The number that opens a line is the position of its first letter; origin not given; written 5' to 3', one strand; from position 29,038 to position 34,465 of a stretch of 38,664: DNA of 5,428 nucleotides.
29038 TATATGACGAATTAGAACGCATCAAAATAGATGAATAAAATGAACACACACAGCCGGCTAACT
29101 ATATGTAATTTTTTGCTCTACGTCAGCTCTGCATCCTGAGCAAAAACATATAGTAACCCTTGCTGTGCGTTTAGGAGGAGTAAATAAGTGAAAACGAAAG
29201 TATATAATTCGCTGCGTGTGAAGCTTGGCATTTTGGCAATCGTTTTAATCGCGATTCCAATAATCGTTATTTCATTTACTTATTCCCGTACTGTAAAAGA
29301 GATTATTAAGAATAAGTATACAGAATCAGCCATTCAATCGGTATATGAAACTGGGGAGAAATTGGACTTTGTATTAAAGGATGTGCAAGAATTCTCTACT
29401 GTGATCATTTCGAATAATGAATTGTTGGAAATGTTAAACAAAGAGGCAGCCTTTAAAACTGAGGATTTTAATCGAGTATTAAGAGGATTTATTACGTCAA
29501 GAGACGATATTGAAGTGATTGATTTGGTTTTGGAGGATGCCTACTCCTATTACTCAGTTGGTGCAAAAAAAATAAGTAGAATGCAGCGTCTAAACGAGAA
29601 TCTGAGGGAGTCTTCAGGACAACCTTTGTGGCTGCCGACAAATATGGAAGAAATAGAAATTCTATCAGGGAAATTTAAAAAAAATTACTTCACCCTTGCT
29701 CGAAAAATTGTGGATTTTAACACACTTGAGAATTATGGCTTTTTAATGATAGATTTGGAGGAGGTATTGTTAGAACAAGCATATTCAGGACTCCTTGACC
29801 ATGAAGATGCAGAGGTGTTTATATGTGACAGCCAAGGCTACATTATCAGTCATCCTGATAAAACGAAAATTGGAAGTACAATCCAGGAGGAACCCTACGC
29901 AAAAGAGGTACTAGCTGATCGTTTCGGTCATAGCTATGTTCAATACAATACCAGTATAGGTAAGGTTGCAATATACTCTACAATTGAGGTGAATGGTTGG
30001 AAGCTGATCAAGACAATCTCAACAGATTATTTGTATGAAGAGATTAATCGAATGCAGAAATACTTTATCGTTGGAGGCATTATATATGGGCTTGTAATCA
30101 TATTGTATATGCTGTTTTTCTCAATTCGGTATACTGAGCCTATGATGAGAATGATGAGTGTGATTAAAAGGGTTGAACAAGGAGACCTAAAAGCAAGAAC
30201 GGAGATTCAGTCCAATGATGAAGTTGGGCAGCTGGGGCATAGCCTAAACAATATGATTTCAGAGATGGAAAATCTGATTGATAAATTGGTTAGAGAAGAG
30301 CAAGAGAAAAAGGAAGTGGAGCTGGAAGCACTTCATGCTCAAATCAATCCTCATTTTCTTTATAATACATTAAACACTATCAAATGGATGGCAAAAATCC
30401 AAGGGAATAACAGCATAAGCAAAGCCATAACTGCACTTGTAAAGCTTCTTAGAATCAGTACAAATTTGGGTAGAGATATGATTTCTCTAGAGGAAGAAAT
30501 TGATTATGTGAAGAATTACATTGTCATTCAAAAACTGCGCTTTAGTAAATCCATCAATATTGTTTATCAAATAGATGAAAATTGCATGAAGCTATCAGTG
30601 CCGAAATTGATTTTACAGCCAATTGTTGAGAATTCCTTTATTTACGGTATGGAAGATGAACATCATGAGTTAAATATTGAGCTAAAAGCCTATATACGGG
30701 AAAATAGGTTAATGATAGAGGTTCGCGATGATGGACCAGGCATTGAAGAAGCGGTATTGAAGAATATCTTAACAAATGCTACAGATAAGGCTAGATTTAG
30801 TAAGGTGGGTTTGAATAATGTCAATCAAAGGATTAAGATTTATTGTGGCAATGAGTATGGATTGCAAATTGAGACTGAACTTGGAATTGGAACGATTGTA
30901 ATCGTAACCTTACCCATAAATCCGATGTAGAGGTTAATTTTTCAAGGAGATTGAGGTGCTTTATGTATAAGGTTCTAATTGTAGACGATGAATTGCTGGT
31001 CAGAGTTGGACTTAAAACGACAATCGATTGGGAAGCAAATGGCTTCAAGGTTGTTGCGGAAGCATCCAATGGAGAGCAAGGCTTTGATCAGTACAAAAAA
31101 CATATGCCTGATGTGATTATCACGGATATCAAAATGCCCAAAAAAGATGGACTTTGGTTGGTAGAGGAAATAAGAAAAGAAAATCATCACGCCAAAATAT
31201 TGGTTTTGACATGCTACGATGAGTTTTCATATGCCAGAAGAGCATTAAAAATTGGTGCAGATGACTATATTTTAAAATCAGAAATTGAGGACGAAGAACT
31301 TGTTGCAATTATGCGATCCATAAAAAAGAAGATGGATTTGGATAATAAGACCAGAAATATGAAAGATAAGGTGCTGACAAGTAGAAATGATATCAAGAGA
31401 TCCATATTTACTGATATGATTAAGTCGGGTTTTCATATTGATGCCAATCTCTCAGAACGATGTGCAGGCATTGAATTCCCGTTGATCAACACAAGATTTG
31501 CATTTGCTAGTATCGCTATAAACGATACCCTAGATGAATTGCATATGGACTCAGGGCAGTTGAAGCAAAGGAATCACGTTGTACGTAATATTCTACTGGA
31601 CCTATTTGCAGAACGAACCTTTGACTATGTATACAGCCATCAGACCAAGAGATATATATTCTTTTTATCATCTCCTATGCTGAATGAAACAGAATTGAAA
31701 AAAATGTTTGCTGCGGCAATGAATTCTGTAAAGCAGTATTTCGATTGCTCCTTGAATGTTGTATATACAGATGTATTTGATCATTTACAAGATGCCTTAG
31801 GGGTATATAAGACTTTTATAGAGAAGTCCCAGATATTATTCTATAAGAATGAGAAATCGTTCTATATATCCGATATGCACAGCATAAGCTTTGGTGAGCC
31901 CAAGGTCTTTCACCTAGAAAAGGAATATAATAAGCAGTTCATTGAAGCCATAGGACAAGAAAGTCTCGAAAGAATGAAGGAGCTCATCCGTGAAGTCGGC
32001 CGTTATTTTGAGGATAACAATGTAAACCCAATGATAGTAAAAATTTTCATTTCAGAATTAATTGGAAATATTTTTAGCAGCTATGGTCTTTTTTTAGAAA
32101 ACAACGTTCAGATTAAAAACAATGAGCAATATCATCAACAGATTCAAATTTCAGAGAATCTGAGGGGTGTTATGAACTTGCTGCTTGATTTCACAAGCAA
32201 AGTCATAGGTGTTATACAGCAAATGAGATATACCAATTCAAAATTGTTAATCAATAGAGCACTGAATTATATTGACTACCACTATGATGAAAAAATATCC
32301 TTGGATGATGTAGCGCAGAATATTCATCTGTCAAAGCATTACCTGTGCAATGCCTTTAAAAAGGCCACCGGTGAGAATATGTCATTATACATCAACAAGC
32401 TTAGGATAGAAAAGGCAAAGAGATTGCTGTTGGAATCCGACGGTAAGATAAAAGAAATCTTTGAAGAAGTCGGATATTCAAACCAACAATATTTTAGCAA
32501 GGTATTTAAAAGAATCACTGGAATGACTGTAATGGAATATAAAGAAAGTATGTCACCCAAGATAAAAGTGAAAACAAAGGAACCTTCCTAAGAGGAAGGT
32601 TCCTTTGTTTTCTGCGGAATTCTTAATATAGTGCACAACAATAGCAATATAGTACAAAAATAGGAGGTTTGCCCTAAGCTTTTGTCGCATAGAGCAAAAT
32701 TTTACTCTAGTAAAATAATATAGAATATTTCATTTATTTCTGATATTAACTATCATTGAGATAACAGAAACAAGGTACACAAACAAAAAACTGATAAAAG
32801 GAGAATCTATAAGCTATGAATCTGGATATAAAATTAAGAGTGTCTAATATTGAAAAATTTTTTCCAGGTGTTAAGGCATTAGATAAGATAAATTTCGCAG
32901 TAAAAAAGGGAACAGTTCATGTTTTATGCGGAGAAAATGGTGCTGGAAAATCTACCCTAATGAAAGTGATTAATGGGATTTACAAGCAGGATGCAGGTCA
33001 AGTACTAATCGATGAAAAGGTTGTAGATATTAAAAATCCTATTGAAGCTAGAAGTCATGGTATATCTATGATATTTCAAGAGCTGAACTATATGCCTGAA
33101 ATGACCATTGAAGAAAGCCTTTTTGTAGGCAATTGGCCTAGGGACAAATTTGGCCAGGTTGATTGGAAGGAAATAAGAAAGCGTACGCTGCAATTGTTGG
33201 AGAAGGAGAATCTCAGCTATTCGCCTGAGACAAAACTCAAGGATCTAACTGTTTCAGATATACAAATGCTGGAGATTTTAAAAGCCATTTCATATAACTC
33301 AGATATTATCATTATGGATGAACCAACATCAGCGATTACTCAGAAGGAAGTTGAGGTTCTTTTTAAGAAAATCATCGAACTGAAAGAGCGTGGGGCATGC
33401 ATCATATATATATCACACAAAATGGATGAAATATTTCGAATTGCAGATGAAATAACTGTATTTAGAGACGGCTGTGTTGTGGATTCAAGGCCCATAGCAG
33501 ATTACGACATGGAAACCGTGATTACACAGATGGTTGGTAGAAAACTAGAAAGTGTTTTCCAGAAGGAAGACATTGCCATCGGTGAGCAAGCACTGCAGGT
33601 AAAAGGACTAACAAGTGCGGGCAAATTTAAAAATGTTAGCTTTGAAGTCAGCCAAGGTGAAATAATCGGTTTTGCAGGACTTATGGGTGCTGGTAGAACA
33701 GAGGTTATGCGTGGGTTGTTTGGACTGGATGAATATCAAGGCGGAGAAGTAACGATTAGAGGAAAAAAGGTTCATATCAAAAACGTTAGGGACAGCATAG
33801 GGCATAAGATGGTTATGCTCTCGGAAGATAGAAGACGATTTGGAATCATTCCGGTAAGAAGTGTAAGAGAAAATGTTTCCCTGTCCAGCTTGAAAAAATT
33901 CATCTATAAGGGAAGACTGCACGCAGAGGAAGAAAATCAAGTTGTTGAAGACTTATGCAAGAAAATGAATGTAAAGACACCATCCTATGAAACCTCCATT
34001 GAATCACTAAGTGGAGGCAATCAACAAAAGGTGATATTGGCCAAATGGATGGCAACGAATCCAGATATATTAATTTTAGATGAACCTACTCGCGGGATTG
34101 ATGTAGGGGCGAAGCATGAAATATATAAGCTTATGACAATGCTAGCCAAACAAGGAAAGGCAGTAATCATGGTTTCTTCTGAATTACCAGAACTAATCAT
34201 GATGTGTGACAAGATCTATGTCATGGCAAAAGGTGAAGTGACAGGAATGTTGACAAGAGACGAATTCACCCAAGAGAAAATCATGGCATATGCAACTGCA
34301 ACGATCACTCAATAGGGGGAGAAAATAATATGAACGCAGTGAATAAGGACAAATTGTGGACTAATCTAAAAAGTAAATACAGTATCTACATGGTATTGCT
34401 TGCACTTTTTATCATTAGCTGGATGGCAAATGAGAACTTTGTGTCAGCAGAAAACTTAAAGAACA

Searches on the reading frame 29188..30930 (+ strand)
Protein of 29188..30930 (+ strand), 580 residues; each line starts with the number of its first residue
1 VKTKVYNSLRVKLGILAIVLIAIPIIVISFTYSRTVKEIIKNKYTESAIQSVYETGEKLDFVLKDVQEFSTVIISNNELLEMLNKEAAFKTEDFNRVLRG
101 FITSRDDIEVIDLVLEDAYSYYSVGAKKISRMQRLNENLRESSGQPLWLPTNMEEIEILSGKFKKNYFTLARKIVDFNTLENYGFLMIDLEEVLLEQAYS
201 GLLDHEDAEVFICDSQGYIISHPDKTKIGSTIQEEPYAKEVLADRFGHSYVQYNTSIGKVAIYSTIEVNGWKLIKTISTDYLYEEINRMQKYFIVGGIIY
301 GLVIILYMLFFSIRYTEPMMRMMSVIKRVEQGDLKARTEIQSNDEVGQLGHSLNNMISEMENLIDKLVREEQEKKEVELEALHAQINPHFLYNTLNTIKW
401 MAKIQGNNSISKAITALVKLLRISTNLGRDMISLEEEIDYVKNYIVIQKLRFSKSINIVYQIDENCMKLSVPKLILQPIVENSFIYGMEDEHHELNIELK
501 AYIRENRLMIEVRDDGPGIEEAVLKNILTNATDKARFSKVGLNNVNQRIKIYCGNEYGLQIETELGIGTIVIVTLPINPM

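Call 9: search_protein_families(library=pfam, proteins=[window:29188-30930:+], max_evalue=0.01)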
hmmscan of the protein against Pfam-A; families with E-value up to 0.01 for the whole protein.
window:29188-30930:+ (580 aa): 4 families
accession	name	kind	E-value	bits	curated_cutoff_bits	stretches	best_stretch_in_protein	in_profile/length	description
PF06580.19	His_kinase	-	3.2e-27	95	25.2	1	378-455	2-80/81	Histidine kinase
PF02743.24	dCache_1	-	5.8e-11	42.8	45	1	39-273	2-237/240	Cache domain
PF02518.31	HATPase_c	-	9.9e-10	39.3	26.4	1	474-577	8-109/111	Histidine kinase-, DNA gyrase B-, and HSP90-like ATPase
PF00672.30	HAMP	-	3.9e-09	37.1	25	1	321-360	12-51/53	HAMP domain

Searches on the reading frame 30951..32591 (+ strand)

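Call 9: search_protein_families(library=pfam, proteins=[window:30951-32591:+], max_evalue=0.01)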
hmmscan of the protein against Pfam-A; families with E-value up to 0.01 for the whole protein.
window:30951-32591:+ (546 aa): 5 families
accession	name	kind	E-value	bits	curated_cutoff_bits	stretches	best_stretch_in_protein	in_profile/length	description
PF00072.30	Response_reg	-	3.7e-27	95.1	30.2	1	8-120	1-109/111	Response regulator receiver domain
PF12833.13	HTH_18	-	9.5e-21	74.3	33.6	1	455-532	2-79/80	Helix-turn-helix domain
PF00165.29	HTH_AraC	-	5.2e-18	65.1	26.6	2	499-530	10-40/42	Bacterial regulatory helix-turn-helix proteins, AraC family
PF04297.20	UPF0122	-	0.0047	17.6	22.7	1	430-500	15-84/101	Putative helix-turn-helix protein, YlxM / p13 like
PF08960.15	STIV_B116-like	-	0.0099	16.4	26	0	308-342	18-50/101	STIV B116-like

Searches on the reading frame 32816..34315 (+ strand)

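Call 9: search_protein_families(library=pfam, proteins=[window:32816-34315:+], max_evalue=0.01)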
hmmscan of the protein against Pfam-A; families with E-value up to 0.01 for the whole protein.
window:32816-34315:+ (499 aa): 10 families
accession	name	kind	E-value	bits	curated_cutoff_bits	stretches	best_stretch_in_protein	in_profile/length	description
PF00005.33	ABC_tran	-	5.4e-52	176.5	25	2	22-172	1-137/137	ABC transporter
PF13304.12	AAA_21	-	8.1e-08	33.1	27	0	384-453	224-296/304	AAA domain, putative AbiEii toxin, Type IV TA system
PF13604.12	AAA_30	-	5.9e-05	23.3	27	1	29-64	15-50/191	AAA domain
PF03193.22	RsgA_GTPase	-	0.00033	21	30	1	21-63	96-137/174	RsgA GTPase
PF02367.23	TsaE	-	0.00056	20.3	26.6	0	25-52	14-41/128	Threonylcarbamoyl adenosine biosynthesis protein TsaE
PF13175.12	AAA_15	-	0.001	19.2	32.1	1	25-122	19-92/374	AAA ATPase domain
PF13476.12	AAA_23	-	0.0015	19.6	27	1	6-53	1-40/201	AAA domain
PF02463.25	SMC_N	-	0.0024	17.8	40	0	26-470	19-211/220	RecF/RecN/SMC N terminal domain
PF13555.12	AAA_29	-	0.0032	17.6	27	0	29-49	19-39/61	P-loop containing region of AAA domain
PF09818.15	ABC_ATPase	-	0.0079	15.7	23.2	0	28-61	76-109/283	P-loop domain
